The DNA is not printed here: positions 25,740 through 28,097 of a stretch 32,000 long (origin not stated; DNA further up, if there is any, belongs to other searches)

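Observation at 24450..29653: Complete CDP-inositol / di-myo-inositol-phosphate-type pathway packed into one operon, with two extra enzymes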

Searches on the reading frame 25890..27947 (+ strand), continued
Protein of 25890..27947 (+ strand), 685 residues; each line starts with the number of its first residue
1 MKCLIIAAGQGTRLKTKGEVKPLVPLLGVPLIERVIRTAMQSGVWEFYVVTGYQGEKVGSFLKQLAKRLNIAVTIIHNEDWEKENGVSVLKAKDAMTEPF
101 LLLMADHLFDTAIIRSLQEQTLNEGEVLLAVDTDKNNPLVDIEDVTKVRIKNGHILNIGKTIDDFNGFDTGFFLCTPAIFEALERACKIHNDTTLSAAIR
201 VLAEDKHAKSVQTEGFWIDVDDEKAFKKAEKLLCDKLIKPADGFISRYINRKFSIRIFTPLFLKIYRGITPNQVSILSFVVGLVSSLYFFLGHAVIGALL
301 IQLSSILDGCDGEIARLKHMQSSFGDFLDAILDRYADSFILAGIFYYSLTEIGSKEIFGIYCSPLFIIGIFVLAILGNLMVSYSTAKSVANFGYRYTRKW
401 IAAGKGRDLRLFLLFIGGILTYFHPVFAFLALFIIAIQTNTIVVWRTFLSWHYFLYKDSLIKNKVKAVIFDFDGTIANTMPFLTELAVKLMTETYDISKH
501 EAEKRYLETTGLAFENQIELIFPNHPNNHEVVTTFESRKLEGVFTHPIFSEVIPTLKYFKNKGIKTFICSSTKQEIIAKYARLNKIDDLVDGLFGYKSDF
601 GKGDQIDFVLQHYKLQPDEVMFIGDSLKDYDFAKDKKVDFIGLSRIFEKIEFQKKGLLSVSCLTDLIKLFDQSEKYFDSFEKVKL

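Call 27: find_encoding_contigs(protein=P0075, flank=8000, max_places=2)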
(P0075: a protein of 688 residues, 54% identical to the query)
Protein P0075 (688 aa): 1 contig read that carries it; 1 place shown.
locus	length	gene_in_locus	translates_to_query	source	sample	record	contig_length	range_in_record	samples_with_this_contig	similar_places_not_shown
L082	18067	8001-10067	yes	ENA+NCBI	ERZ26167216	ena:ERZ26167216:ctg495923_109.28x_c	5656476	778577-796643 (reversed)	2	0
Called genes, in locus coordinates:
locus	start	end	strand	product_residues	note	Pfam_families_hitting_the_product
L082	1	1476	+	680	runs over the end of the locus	PF02897:Peptidase_S9_N, PF00326:Peptidase_S9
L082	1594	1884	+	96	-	PF11196:DUF2834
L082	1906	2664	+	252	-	PF01209:Ubie_methyltran, PF13489:Methyltransf_23, PF13847:Methyltransf_31, PF08241:Methyltransf_11, PF08242:Methyltransf_12, PF13649:Methyltransf_25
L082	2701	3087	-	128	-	PF01850:PIN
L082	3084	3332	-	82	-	PF02604:PhdYeFM_antitox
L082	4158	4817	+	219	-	PF00578:AhpC-TSA, PF08534:Redoxin, PF10417:1-cysPrx_C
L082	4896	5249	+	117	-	PF01165:Ribosomal_S21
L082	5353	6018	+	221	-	PF03737:RraA-like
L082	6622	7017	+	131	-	-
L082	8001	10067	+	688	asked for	PF00483:NTP_transferase, PF12804:NTP_transf_3, PF01066:CDP-OH_P_transf, PF00702:Hydrolase, PF12710:HAD (weak), PF13419:HAD_2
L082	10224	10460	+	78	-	-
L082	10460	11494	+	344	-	PF01408:GFO_IDH_MocA, PF03447:NAD_binding_3 (weak), PF02894:GFO_IDH_MocA_C, PF22725:GFO_IDH_MocA_C3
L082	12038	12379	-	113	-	PF00543:P-II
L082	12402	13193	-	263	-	PF07556:DUF1538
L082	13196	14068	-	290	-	PF07556:DUF1538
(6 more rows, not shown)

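Call 28: find_encoding_contigs(protein=P0096, flank=8000, max_places=2)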
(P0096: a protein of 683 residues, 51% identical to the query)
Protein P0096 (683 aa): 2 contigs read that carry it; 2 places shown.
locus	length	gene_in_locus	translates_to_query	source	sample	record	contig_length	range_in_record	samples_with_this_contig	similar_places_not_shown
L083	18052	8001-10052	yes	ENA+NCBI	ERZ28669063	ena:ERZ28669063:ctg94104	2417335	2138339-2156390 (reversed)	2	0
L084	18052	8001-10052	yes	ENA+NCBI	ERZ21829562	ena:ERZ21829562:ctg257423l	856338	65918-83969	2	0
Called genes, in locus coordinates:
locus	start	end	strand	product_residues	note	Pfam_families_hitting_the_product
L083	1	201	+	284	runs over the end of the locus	PF00990:GGDEF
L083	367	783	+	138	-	PF06445:GyrI-like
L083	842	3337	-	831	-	PF00122:E1-E2_ATPase, PF00702:Hydrolase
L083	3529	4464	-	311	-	-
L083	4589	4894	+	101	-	-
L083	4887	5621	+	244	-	-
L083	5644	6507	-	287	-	-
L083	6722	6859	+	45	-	PF00578:AhpC-TSA (weak)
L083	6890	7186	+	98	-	PF00578:AhpC-TSA, PF08534:Redoxin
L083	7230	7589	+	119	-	PF00903:Glyoxalase, PF18029:Glyoxalase_6 (weak)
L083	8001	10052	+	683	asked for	PF00483:NTP_transferase (weak), PF12804:NTP_transf_3, PF01066:CDP-OH_P_transf, PF00702:Hydrolase, PF12710:HAD, PF13419:HAD_2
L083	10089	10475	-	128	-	PF01329:Pterin_4a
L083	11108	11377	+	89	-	-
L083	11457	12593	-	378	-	PF14659:Phage_int_SAM_3 (weak), PF00589:Phage_integrase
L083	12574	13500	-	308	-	-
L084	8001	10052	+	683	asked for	PF00483:NTP_transferase (weak), PF12804:NTP_transf_3, PF01066:CDP-OH_P_transf, PF00702:Hydrolase, PF12710:HAD, PF13419:HAD_2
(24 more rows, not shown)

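Call 41: predict_structure(alignment_id=A1)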
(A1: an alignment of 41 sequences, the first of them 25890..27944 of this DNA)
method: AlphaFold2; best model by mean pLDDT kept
length: 685 residues; sequences in the alignment: 41
mean_pLDDT: 91.6   pTM: 0.73
mean pLDDT of the five models: 91.6, 90.5, 88.6, 88.2, 87.4
residues with pLDDT >= 90: 521; 70-90: 151; 50-70: 12; < 50: 1
segments of 3 or more residues with pLDDT < 50: none
pLDDT, mean of each block of 10 residues (from residue 1): 91 67 91 95 95 93 95 94 89 94 95 92 92 91 92 93 92 96 94 92 94 90 91 88 86 92 90 96 97 97 95 91 88 92 95 87 92 91 87 80 78 96 95 94 91 86 92 93 95 95 93 92 95 94 92 97 96 93 94 92 94 93 94 93 92 91 95 85 68
secondary structure, 60 per line:
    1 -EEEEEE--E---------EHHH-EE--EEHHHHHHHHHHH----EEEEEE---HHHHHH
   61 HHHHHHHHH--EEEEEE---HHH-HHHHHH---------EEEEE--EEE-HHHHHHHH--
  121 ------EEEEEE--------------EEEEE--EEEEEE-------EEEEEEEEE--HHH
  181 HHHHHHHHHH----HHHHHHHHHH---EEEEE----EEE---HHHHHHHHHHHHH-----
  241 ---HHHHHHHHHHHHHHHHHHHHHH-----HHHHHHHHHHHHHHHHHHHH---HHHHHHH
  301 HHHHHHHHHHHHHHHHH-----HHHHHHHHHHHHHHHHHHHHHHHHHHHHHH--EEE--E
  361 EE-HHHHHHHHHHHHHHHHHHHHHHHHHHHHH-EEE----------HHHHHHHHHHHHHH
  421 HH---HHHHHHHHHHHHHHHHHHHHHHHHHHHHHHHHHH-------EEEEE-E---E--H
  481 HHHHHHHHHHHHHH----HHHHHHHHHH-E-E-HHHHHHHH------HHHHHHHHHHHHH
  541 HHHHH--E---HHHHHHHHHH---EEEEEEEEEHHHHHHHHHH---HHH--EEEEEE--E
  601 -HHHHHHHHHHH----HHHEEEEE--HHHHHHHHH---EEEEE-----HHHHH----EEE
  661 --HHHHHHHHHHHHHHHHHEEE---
elements in order: E2-7 H31-41 E46-51 H55-69 E72-77 H85-90 E100-104 E107-109 H111-118 E127-132 E147-151 E154-159 E167-175 H178-190 H195-204 E208-212 E217-219 H223-235 H244-265 H271-290 H294-317 H323-352 E355-357 E360-362 H364-392 E394-396 H407-422 H426-459 E467-471 H480-494 H499-508 H514-521 H528-545 H552-561 E565-573 H574-583 E592-597 H602-612 E620-624 H627-635 E639-643 H649-653 E658-660 H663-679 E680-682

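Call 46: fold_search(model_id=the predicted structure, library=pdb)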
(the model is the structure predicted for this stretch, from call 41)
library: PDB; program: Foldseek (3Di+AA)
matches with E <= 10: 1179; with E <= 0.001: 710
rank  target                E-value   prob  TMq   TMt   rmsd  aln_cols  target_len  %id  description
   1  4mnd                  3.6e-27  1.00  0.55  0.89   2.9       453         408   32  Crystal structure of Archaeoglobus fulgidus IPCT-DIPPS bifunctional membrane protein (released 2014-07-02)
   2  4o6n_A                1.2e-14  1.00  0.38  0.73   6.1       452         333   25  Structure of AF2299, a CDP-alcohol phosphotransferase (CDP-bound) (released 2014-05-14)
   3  4o6m_B                1.2e-14  1.00  0.37  0.70   6.4       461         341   24  Structure of AF2299, a CDP-alcohol phosphotransferase (CMP-bound) (released 2014-05-14)
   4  4o6m_A                1.6e-14  1.00  0.39  0.75   6.0       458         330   24  Structure of AF2299, a CDP-alcohol phosphotransferase (CMP-bound) (released 2014-05-14)
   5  2xme_E                4.8e-14  1.00  0.28  0.86   2.8       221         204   31  The X-ray structure of CTP:inositol-1-phosphate cytidylyltransferase from Archaeoglobus fulgidus (released 2011-05-04)
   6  2xmh_C                5.5e-14  1.00  0.27  0.86   2.9       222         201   30  The X-ray structure of CTP:inositol-1-phosphate cytidylyltransferase from Archaeoglobus fulgidus (released 2011-05-04)
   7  2xmh_D                7.8e-14  1.00  0.27  0.85   2.8       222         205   31  The X-ray structure of CTP:inositol-1-phosphate cytidylyltransferase from Archaeoglobus fulgidus (released 2011-05-04)
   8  4q7c_A                8.2e-14  1.00  0.39  0.74   6.2       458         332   25  Structure of AF2299, a CDP-alcohol phosphotransferase (released 2014-05-28)
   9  2xme_F                1.6e-13  1.00  0.28  0.86   2.9       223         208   29  The X-ray structure of CTP:inositol-1-phosphate cytidylyltransferase from Archaeoglobus fulgidus (released 2011-05-04)
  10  2xmh_B                2.2e-13  1.00  0.27  0.88   2.5       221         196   28  The X-ray structure of CTP:inositol-1-phosphate cytidylyltransferase from Archaeoglobus fulgidus (released 2011-05-04)
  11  4jd0                  2.4e-13  1.00  0.30  0.80   3.4       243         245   22  Structure of the inositol-1-phosphate CTP transferase from T. maritima. (released 2013-09-18)
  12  2xmh_A                2.6e-13  1.00  0.26  0.86   2.6       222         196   28  The X-ray structure of CTP:inositol-1-phosphate cytidylyltransferase from Archaeoglobus fulgidus (released 2011-05-04)
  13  2xme_L                3.0e-13  1.00  0.27  0.88   2.5       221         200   30  The X-ray structure of CTP:inositol-1-phosphate cytidylyltransferase from Archaeoglobus fulgidus (released 2011-05-04)
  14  2xme_D                4.1e-13  1.00  0.27  0.87   2.7       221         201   29  The X-ray structure of CTP:inositol-1-phosphate cytidylyltransferase from Archaeoglobus fulgidus (released 2011-05-04)
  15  2xme_C                6.0e-13  1.00  0.27  0.87   2.6       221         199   29  The X-ray structure of CTP:inositol-1-phosphate cytidylyltransferase from Archaeoglobus fulgidus (released 2011-05-04)
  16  2xme_J                6.0e-13  1.00  0.27  0.87   2.7       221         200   29  The X-ray structure of CTP:inositol-1-phosphate cytidylyltransferase from Archaeoglobus fulgidus (released 2011-05-04)
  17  2xme_B                6.6e-13  1.00  0.27  0.87   2.6       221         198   29  The X-ray structure of CTP:inositol-1-phosphate cytidylyltransferase from Archaeoglobus fulgidus (released 2011-05-04)
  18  2xme_H                8.8e-13  1.00  0.27  0.87   2.5       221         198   28  The X-ray structure of CTP:inositol-1-phosphate cytidylyltransferase from Archaeoglobus fulgidus (released 2011-05-04)
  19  2xme_I                8.8e-13  1.00  0.27  0.87   2.6       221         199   29  The X-ray structure of CTP:inositol-1-phosphate cytidylyltransferase from Archaeoglobus fulgidus (released 2011-05-04)
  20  2xme_K                1.2e-12  1.00  0.27  0.86   2.6       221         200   29  The X-ray structure of CTP:inositol-1-phosphate cytidylyltransferase from Archaeoglobus fulgidus (released 2011-05-04)
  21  2xme_A                1.3e-12  1.00  0.27  0.87   2.5       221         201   30  The X-ray structure of CTP:inositol-1-phosphate cytidylyltransferase from Archaeoglobus fulgidus (released 2011-05-04)
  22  2xme_G                1.9e-12  1.00  0.27  0.87   2.6       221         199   29  The X-ray structure of CTP:inositol-1-phosphate cytidylyltransferase from Archaeoglobus fulgidus (released 2011-05-04)
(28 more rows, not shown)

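Call 83: list_cluster_members(proteins=[P0006, P0020, P0039, P0118, P0023, P0056, P0099, P0015, P0017, P0075])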
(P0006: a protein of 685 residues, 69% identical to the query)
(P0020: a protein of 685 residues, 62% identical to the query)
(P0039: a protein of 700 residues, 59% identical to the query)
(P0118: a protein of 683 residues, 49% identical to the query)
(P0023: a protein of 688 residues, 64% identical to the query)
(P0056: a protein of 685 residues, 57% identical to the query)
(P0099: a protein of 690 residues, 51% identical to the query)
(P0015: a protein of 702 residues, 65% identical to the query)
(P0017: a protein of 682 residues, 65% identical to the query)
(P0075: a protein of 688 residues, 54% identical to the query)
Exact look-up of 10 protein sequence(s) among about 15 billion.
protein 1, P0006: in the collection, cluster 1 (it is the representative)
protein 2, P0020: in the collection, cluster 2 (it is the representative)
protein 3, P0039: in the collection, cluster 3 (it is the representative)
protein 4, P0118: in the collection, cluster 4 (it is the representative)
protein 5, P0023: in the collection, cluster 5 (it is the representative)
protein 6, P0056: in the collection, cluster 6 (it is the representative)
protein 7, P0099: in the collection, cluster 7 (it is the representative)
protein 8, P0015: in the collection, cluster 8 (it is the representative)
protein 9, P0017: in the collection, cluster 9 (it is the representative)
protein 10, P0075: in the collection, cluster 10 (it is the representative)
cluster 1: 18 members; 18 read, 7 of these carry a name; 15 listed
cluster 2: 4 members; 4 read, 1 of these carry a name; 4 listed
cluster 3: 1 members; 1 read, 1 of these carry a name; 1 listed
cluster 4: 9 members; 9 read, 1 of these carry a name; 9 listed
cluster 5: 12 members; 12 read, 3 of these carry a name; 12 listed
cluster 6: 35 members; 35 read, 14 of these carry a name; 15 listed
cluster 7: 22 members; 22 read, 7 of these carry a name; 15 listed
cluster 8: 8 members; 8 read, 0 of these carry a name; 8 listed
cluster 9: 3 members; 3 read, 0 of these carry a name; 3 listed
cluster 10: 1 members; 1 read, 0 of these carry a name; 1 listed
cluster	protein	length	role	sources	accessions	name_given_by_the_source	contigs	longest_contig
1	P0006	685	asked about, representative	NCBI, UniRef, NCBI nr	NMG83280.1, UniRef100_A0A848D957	MAG: HAD hydrolase-like protein [Methanosarcinales archaeon] | Bifunctional IPC transferase and DIPP synthase n=1 Tax=Candidatus Ethanoperedens ... | HAD hydrolase-like protein [Candidatus Ethanoperedens thermophilum]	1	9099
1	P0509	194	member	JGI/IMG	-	phosphoglycolate phosphatase-like HAD superfamily hydrolase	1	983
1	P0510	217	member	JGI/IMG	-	phosphoglycolate phosphatase-like HAD superfamily hydrolase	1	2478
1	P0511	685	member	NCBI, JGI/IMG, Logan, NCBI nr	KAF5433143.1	Choline kinase [Candidatus Methanophagaceae archaeon] | Choline kinase [Methanophagales archaeon]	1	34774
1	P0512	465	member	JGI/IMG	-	phosphatidylglycerophosphate synthase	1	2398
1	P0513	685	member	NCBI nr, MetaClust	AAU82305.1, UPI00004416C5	glucose-1-phosphate thymidylyl transferase [uncultured archaeon GZfos13E1] | status=active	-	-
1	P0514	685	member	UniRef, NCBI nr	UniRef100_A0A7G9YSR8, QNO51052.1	Bifunctional IPC transferase and DIPP synthase n=1 Tax=Candidatus Methanophagaceae ... | bifunctional protein GlmU [Methanosarcinales archaeon ANME-1 ERB6]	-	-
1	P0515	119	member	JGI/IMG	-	-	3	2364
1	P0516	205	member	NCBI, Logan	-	-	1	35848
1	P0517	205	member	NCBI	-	-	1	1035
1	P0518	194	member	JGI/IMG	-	-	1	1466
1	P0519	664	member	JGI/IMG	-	-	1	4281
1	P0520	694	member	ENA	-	-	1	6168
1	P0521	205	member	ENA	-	-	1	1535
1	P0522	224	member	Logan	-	-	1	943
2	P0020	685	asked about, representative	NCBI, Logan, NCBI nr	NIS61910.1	MAG: HAD hydrolase-like protein [Proteobacteria bacterium] | HAD hydrolase-like protein [Pseudomonadota bacterium]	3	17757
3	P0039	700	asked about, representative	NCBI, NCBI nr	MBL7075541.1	HAD hydrolase-like protein [candidate division KSB1 bacterium]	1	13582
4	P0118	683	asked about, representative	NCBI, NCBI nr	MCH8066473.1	MAG: NTP transferase domain-containing protein [Chloroflexi bacterium] | NTP transferase domain-containing protein [Chloroflexota bacterium]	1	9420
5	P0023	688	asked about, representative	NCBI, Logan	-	-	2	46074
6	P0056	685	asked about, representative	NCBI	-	-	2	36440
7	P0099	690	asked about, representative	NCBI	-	-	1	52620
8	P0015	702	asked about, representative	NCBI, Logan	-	-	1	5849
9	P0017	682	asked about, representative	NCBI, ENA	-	-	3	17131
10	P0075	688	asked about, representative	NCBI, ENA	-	-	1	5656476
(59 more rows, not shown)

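Call 91: search_protein_families(library=pfam, proteins=[L003:10914-12860:+, L004:10973-11644:+, L004:11797-12402:+, L001:1549-2220:+], max_evalue=0.001)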
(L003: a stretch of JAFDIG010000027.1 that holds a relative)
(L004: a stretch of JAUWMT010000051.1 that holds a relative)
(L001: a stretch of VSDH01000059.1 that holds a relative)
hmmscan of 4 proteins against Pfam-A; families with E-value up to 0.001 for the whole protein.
L003:10914-12860:+ (648 aa): 4 families
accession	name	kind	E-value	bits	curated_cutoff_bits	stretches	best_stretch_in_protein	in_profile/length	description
PF13487.12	HD_5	-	1.1e-36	126.6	27.2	1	515-629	60-169/170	HD domain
PF01966.28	HD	-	4.6e-13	49.9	22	1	352-440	3-77/116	HD domain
PF01590.32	GAF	-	3.7e-11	44.1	22.4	1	150-319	1-133/133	GAF domain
PF13185.12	GAF_2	-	1.5e-08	35.4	28.6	1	148-320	1-136/136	GAF domain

L004:10973-11644:+ (223 aa): 1 family
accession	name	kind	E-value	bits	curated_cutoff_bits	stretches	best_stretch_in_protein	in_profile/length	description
PF19319.4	DUF5919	-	5.5e-09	36.5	23.5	1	84-181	18-111/161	Domain of unknown function (DUF5919)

L004:11797-12402:+ (201 aa): 2 families
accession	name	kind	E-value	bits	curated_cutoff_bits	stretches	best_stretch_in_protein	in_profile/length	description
PF13875.12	DUF4202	-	4.3e-21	76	35.1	1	30-188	22-180/183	Domain of unknown function (DUF4202)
PF01966.28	HD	-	1.4e-05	25.8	22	1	39-137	4-110/116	HD domain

L001:1549-2220:+ (223 aa): 1 family
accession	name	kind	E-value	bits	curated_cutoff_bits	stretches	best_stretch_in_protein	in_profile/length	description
PF04367.18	DUF502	-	4.4e-28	97.7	23.8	1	79-180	1-107/107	Protein of unknown function (DUF502)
